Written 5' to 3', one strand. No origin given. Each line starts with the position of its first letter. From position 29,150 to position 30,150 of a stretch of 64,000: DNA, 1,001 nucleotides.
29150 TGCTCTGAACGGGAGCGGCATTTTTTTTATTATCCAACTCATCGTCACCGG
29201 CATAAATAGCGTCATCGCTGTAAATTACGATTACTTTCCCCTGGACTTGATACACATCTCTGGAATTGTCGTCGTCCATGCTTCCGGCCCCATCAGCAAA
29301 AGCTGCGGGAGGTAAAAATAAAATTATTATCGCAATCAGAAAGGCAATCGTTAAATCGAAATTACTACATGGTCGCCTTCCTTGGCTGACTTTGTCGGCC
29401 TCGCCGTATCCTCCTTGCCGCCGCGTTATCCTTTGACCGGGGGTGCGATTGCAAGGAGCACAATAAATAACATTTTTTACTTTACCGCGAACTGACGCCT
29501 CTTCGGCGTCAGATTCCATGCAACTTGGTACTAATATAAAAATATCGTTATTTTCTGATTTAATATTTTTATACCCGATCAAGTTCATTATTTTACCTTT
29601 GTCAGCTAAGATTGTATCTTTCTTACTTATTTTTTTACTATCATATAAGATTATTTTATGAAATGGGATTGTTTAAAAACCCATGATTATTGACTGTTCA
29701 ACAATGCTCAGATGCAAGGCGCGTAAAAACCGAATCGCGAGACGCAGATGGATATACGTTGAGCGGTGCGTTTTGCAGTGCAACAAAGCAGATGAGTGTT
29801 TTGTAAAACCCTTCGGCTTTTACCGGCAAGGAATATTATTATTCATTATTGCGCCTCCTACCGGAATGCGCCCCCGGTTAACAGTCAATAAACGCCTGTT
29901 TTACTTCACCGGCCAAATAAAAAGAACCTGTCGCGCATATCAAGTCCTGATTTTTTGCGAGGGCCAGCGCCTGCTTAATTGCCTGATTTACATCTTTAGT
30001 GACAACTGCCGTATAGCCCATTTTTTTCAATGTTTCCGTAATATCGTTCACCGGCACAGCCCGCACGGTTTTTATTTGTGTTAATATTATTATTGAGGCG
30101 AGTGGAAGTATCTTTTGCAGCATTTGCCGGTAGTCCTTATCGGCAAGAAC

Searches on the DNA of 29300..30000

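Call 42: search_rna_families(source=window, threshold=evalue, start=29300, end=30000, max_evalue=10)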
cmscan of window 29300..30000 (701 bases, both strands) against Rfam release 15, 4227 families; matches with E-value up to 10: 6.
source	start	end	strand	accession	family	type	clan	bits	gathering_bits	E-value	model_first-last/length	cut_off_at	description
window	29646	29713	+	RF02297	TtnuCD21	Gene; snRNA; snoRNA; CD-box;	-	21.4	70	1.9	1-65/65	no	Tetrahymena snoRNA TtnuCD21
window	29455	29610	-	RF02446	SpR18_sRNA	Gene; sRNA;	-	21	60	3.2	1-132/132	no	Streptococcus sRNA SpR18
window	29653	29703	+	RF02425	SpF01_sRNA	Gene; sRNA;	-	19.2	55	7.5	1-80/80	no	Streptococcus sRNA SpF01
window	29782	29910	-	RF02729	JA01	Gene; sRNA;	-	17.1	111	4.5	1-153/153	no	Aggregatibacter sRNA JA01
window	29312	29341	+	RF03055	RAGATH-30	Gene; sRNA;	-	15.4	59.5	3.6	1-59/59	no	RAGATH-30 RNA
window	29338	29382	-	RF04280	mir-890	Gene; miRNA;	CL00136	15.2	56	3.5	15-59/74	no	mir-890 microRNA precursor family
